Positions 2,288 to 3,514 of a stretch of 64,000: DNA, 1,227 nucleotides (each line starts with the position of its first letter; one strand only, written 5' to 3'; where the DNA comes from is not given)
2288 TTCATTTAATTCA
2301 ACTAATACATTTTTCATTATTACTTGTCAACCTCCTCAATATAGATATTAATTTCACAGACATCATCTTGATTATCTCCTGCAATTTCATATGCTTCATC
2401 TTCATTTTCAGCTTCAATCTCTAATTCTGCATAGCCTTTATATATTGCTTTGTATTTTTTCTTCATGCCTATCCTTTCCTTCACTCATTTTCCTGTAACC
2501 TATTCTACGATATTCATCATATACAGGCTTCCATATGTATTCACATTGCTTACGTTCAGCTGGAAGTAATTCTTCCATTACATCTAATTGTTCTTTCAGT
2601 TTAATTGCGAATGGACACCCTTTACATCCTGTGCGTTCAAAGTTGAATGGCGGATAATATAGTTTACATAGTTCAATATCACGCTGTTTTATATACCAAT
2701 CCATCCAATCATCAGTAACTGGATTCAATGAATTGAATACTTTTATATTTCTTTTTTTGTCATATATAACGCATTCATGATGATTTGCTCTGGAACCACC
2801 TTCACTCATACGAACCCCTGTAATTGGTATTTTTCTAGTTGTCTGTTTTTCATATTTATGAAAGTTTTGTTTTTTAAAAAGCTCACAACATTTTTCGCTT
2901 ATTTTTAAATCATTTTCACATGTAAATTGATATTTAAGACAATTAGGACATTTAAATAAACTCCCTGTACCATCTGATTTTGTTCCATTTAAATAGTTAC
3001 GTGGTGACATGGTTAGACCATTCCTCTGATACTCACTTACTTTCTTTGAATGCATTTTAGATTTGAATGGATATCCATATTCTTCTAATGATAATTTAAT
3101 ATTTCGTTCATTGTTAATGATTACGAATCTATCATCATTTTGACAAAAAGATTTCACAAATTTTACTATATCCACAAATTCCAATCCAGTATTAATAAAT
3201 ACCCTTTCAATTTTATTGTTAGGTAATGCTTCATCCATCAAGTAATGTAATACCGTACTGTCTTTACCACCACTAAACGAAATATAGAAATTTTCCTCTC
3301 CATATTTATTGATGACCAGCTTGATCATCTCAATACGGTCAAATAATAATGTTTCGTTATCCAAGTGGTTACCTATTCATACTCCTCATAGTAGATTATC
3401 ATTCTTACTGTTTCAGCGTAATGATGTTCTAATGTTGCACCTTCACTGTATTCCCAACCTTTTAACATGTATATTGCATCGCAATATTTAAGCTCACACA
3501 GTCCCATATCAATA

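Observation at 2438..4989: DNA-modification island: PAPS-reductase-like PP-loop enzyme, DUF4406 (deoxyribosyltransferase-like) protein, DNA methyltransferase and RecU-like resolvase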

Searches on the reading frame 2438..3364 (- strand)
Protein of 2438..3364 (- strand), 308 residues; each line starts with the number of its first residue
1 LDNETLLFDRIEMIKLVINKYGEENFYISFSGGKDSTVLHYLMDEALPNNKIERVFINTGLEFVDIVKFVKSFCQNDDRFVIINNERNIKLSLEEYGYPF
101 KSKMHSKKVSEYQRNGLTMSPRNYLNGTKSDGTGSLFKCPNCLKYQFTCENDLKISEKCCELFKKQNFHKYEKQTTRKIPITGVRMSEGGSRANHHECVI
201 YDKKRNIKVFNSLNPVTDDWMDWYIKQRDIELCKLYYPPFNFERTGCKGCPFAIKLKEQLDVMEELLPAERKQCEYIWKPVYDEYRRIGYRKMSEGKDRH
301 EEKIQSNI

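Call 3: search_protein_families(library=pfam, proteins=[window:2438-3364:-], max_evalue=0.1)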
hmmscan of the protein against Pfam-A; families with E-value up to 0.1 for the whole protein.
window:2438-3364:- (308 aa): 4 families
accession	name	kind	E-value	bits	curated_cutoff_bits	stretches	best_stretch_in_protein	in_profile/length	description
PF01507.26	PAPS_reduct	-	2.2e-15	57.5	22.5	2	27-102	3-77/175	Phosphoadenosine phosphosulfate reductase domain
PF02540.23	NAD_synthase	-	0.01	15.4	21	1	11-76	6-71/242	NAD synthase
PF01171.26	ATP_bind_3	-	0.011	15.9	27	1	26-78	2-58/182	PP-loop family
PF03054.22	tRNA_Me_trans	-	0.012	15.7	20.6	1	27-122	4-97/202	tRNA methyl transferase HUP domain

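Call 4: search_protein_families(library=phrogs, proteins=[window:2438-3364:-], max_evalue=0.01)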
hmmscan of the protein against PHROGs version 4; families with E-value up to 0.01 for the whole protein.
window:2438-3364:- (308 aa): 4 families
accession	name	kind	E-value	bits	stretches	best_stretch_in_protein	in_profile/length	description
phrog_424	-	moron, auxiliary metabolic gene and host takeover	7.3e-28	98.7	1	11-295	149-381/460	phosphoadenosine phosphosulfate reductase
phrog_2302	-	moron, auxiliary metabolic gene and host takeover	8.5e-10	39.1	1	24-76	28-84/381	phosphoadenosine phosphosulfate reductase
phrog_15238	-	unknown function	1.1e-07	32.9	1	26-75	13-62/215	-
phrog_11189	-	other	0.0037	17.8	1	9-104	13-107/256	NAD synthetase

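Call 6: search_protein_families(library=ncbifam, proteins=[window:2438-3364:-], max_evalue=0.01)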
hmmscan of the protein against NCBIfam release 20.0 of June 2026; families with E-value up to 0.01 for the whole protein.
window:2438-3364:- (308 aa): 15 families
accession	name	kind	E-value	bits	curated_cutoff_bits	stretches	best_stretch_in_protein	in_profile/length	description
NF010366.0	PRK13795.1-1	equivalog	8.7e-18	63.8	745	1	9-109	250-353/667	hypothetical protein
NF006327.0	PRK08557.1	equivalog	1.8e-16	59.9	366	2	10-105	166-261/415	hypothetical protein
NF006351.0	PRK08576.1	equivalog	5.2e-12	45.1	290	2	16-102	227-310/436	hypothetical protein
NF010367.0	PRK13795.1-2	equivalog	3.7e-08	32.3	456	1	15-75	235-292/584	hypothetical protein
TIGR02055.1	APS_reductase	subfamily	4.3e-07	29.9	235.3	1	154-258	75-175/194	adenylylsulfate reductase, thioredoxin dependent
NF010368.0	PRK13795.1-3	equivalog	7.6e-07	27.7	588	1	11-97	236-320/635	hypothetical protein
NF002537.0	PRK02090.1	equivalog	1.2e-05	25.1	154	0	151-255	118-217/244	phosphoadenylyl-sulfate reductase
TIGR00434.1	cysH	subfamily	2.2e-05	24.4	165.1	1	156-237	96-176/214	phosophoadenylyl-sulfate reductase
NF000848.1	PRK00074.1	equivalog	3.4e-05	22.6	400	1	12-76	202-266/512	glutamine-hydrolyzing GMP synthase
NF003587.0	PRK05253.1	subfamily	7.9e-05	22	195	1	24-86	28-93/301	sulfate adenylyltransferase subunit CysD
TIGR00884.1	guaA_Cterm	equivalog_domain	0.00084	18.7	338.75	1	13-71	6-63/310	glutamine-hydrolyzing GMP synthase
TIGR02432.1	lysidine_TilS_N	equivalog_domain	0.0014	18.6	93.6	1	26-84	2-64/189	tRNA lysidine(34) synthetase TilS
NF010587.0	PRK13980.1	equivalog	0.0018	17.5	255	1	12-57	20-65/267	NAD+ synthase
TIGR02039.1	CysD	subfamily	0.0031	17.2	396.6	0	11-90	9-89/294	sulfate adenylyltransferase, small subunit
NF009214.0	PRK12563.1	equivalog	0.0078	15.7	413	0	24-77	43-98/317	sulfate adenylyltransferase subunit CysD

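Call 7: search_protein_families(library=padloc, proteins=[window:2438-3364:-], max_evalue=0.01)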
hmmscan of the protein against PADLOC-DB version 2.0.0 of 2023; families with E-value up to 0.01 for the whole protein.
window:2438-3364:- (308 aa): 2 families
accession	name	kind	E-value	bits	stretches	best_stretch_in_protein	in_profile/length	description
PDLC02510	BrxP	-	1.6e-16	57.7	2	8-100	115-213/779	BrxP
PDLC02782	SspD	-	1.7e-06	26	1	28-97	4-74/277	SspD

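Call 8: search_dna_similar(query=window:2438-3364:-, collection=phages, mode=protein, max_rows=40)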
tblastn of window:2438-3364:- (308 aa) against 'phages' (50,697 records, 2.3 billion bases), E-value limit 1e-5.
Records with a match: 34; places in all: 34; records where one place covers at least 80% of the query: 22.
Best place of each record, by identity: <60% 34.
By first word of the organism name: Clostridium 13; Vibrio 7; Bacteriophage 6; Enterobacter 2; Ruminococcus 2; Bacillus 1; Clostridioides 1; bajarodino 1; Dulem 1.
By host as written in the record: Clostridium perfringens 6; - 6; Clostridium_AP sp000509125 DA266 4; Vibrio cyclitrophicus 4; Enterobacter sp. CT7 2; Ruminococcus sp. 2; bacterium 1; Bacillus cereus 1; and 8 more.
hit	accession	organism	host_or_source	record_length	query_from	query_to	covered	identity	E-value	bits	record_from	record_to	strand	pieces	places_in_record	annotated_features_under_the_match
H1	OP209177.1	Bacteriophage N55_L8635_C17.5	bacterium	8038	2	302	98%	42.7%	7e-70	240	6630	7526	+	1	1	PAPS reductase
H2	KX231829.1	Enterobacter phage Tyrion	Enterobacter sp. CT7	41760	1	273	89%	30.7%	6e-24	107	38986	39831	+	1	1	putative phosphoadenosine phosphosulfate reductase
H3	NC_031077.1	Enterobacter phage Tyrion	Enterobacter sp. CT7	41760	1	273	89%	30.7%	6e-24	107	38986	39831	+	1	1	phosphoadenosine phosphosulfate reductase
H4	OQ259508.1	Bacillus phage BC-6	Bacillus cereus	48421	25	282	84%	32.4%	6e-24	107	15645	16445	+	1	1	PAPS reductase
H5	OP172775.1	Clostridium phage CS266P1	Clostridium_AP sp000509125 DA266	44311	3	282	91%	28.5%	8e-16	84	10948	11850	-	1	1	hypothetical protein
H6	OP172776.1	Clostridium phage CS266P2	Clostridium_AP sp000509125 DA266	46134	3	282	91%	28.5%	8e-16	84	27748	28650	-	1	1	hypothetical protein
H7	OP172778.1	Clostridium phage CS266P4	Clostridium_AP sp000509125 DA266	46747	3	282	91%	28.5%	8e-16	84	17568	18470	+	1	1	hypothetical protein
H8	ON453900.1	Clostridium phage Maintenon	[Clostridium] innocuum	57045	1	282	86%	30.1%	9e-15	104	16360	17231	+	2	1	phosphoadenosine phosphosulfate reductase (x2)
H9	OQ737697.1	Clostridium phage cpp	Clostridium perfringens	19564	22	276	83%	30.7%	3e-19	94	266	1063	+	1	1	FAD synthetase-related enzyme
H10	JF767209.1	Clostridium phage phiCP34O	Clostridium perfringens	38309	10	274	86%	29.3%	2e-18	91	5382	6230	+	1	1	3''-phosphoadenosine 5''-phosphosulfate sulfotransferase/FAD ...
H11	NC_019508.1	Clostridium phage phiCP34O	Clostridium perfringens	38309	10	274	86%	29.3%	2e-18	91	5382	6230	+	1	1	phosphoadenosine phosphosulfate reductase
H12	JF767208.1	Clostridium phage phiCP13O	Clostridium perfringens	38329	10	274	86%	29.3%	2e-18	91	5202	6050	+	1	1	3''-phosphoadenosine 5''-phosphosulfate sulfotransferase/FAD ...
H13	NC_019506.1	Clostridium phage phiCP13O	Clostridium perfringens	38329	10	274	86%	29.3%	2e-18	91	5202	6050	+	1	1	phosphoadenosine phosphosulfate reductase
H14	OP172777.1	Clostridium phage CS266P3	Clostridium_AP sp000509125 DA266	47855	3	282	91%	27.6%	2e-15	82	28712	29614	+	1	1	hypothetical protein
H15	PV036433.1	Ruminococcus phage NatCom_23091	Ruminococcus sp.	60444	19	276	84%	29.8%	8e-18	90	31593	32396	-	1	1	phosphoadenosine phosphosulfate reductase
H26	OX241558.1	Vibrio phage 511E55-1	Seawater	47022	27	237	69%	30.0%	1e-14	80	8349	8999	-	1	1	rossmann-like alpha/beta/alpha sandwich foldprotein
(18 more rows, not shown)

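Call 10: get_annotated_region(hit=H1, flank=7000)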
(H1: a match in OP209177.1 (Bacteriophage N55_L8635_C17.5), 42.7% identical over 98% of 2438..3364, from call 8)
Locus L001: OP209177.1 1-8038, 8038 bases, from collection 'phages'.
description: Bacteriophage N55_L8635_C17.5, complete genome.
organism: Bacteriophage N55_L8635_C17.5 (NCBI taxid 2983358)
taxonomy: Viruses; Duplodnaviria; Heunggongvirae; Uroviricota; Caudoviricetes
host: bacterium; source: -; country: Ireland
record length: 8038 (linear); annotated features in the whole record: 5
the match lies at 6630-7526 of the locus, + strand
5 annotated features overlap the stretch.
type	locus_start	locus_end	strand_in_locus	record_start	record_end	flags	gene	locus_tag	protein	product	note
CDS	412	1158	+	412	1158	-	-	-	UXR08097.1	hypothetical protein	ORF1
CDS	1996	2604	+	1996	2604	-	-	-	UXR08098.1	hypothetical protein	ORF2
CDS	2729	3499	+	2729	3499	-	-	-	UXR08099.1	hypothetical protein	ORF3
CDS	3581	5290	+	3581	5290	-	-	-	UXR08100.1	hypothetical protein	ORF4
CDS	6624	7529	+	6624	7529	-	-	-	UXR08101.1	PAPS reductase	ORF5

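Call 11: get_annotated_region(hit=H4, flank=5000)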
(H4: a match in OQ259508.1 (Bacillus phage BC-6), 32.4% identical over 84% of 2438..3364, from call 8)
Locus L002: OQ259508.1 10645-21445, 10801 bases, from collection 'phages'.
description: Bacillus phage BC-6, complete genome.
organism: Bacillus phage BC-6 (NCBI taxid 3028153)
taxonomy: Viruses; Duplodnaviria; Heunggongvirae; Uroviricota; Caudoviricetes
host: Bacillus cereus; source: sewage; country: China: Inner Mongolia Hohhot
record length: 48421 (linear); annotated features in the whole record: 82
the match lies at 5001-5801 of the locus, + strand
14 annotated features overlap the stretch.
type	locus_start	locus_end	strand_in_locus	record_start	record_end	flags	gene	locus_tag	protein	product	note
CDS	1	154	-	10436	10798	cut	-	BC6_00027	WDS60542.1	hypothetical protein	-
CDS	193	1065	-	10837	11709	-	-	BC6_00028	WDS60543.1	hypothetical protein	-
CDS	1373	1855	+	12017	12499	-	-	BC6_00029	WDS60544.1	hypothetical protein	-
CDS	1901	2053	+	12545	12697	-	-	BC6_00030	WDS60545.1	hypothetical protein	-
CDS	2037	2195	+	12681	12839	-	-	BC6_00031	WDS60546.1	hypothetical protein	-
CDS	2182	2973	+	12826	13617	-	-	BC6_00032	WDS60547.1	DNA replication protein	-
CDS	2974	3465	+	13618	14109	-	-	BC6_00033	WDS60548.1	major capsid protein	-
CDS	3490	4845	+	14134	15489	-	-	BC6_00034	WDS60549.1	DNA helicae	-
CDS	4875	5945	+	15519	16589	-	-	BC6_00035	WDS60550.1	PAPS reductase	-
CDS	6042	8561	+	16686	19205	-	-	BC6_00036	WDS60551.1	DNA polymerase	-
CDS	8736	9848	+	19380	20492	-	-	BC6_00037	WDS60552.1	hypothetical protein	-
CDS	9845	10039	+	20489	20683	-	-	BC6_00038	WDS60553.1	hypothetical protein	-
CDS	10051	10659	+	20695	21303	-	-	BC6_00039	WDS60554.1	hypothetical protein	-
CDS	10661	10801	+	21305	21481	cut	-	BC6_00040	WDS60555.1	hypothetical protein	-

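Call 12: get_annotated_region(hit=H8, flank=5000)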
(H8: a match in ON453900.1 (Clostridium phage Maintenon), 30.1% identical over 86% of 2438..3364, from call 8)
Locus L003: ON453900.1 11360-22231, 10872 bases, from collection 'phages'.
description: Clostridium phage Maintenon, complete genome.
organism: Clostridium phage Maintenon (NCBI taxid 2951972)
taxonomy: Viruses
host: [Clostridium] innocuum; source: feces; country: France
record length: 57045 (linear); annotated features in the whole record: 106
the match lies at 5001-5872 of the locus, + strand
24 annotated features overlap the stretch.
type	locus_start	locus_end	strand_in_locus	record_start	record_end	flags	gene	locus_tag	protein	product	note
CDS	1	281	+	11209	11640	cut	-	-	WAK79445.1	replication terminator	rasttk_feature_creation_tool=/opt/patric-common/ runtime/bin/phanotate version 1.5.0; HHpred against PHROGS v3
CDS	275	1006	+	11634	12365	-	-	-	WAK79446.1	hypothetical protein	rasttk_feature_creation_tool=/opt/patric-common/ runtime/bin/phanotate version 1.5.0; ...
CDS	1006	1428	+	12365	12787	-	-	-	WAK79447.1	RusA-like holliday junction resolvase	rasttk_feature_creation_tool=/opt/patric-common/ runtime/bin/phanotate version 1.5.0; HHpred against PHROGS v3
CDS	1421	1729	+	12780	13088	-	-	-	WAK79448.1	hypothetical protein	rasttk_feature_creation_tool=/opt/patric-common/ runtime/bin/phanotate version 1.5.0; ...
CDS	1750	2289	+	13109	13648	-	-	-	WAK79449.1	hypothetical protein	rasttk_feature_creation_tool=/opt/patric-common/ runtime/bin/phanotate version 1.5.0; ...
CDS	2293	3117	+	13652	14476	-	-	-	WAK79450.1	replication initiation protein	rasttk_feature_creation_tool=/opt/patric-common/ runtime/bin/phanotate version 1.5.0; HHpred against PHROGS v3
CDS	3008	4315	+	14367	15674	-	-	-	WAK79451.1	DnaB-like replicative helicase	rasttk_feature_creation_tool=/opt/patric-common/ runtime/bin/phanotate version 1.5.0; HHpred against PHROGS v3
CDS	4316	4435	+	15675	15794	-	-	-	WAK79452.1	hypothetical protein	rasttk_feature_creation_tool=/opt/patric-common/ runtime/bin/phanotate version 1.5.0; ...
CDS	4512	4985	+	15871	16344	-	-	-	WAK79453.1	hypothetical protein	rasttk_feature_creation_tool=/opt/patric-common/ runtime/bin/phanotate version 1.5.0; ...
CDS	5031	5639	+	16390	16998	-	-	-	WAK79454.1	phosphoadenosine phosphosulfate reductase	rasttk_feature_creation_tool=/opt/patric-common/ runtime/bin/phanotate version 1.5.0; HHpred against PHROGS v3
CDS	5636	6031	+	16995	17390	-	-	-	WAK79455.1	phosphoadenosine phosphosulfate reductase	rasttk_feature_creation_tool=/opt/patric-common/ runtime/bin/phanotate version 1.5.0; HHpred against PHROGS v3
CDS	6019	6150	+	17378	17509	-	-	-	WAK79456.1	hypothetical protein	rasttk_feature_creation_tool=/opt/patric-common/ runtime/bin/phanotate version 1.5.0; ...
CDS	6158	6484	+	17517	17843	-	-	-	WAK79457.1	hypothetical protein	rasttk_feature_creation_tool=/opt/patric-common/ runtime/bin/phanotate version 1.5.0; ...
CDS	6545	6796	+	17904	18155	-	-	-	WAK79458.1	hypothetical protein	rasttk_feature_creation_tool=/opt/patric-common/ runtime/bin/phanotate version 1.5.0; ...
CDS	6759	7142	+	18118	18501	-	-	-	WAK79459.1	hypothetical protein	rasttk_feature_creation_tool=/opt/patric-common/ runtime/bin/phanotate version 1.5.0; ...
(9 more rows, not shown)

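Call 18: find_related_loci(query=window:2438-3364:-, collection=viral_contigs, flank=5000)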
Query window:2438-3364:- (308 aa) in viral_contigs; peptide patterns used: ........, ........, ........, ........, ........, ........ (x = any residue, [..] = any of these).
299 stretches matched a pattern; 29 encode a relative of the query (tblastn E <= 1e-3); 29 distinct loci.
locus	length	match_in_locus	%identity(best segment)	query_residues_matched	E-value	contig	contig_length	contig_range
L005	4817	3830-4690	58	1-291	1e-111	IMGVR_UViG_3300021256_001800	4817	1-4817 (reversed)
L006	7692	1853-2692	59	6-291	2e-110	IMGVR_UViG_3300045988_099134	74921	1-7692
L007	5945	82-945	60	2-291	2e-110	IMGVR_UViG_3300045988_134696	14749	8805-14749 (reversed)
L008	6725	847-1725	55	1-291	9e-106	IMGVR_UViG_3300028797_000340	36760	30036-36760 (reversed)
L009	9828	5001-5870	56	1-297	1e-104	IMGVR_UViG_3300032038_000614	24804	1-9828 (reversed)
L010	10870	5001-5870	56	1-297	1e-104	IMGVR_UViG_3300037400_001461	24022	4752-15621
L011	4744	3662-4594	52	2-308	4e-101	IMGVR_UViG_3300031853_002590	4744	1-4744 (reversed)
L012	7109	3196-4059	56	2-291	4e-99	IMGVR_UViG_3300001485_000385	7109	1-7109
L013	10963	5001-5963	49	2-291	4e-97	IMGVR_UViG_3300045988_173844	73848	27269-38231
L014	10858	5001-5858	54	2-291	5e-94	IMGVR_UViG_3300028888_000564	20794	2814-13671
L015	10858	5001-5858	54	2-291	5e-94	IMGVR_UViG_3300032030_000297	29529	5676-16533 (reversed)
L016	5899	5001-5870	54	2-295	1e-93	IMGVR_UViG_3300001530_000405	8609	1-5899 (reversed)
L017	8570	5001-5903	49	2-303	1e-93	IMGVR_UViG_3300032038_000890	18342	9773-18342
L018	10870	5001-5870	54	2-295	2e-93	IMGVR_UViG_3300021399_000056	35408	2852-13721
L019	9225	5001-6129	57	3-291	2e-93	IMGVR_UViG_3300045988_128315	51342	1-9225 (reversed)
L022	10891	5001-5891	49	2-303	9e-86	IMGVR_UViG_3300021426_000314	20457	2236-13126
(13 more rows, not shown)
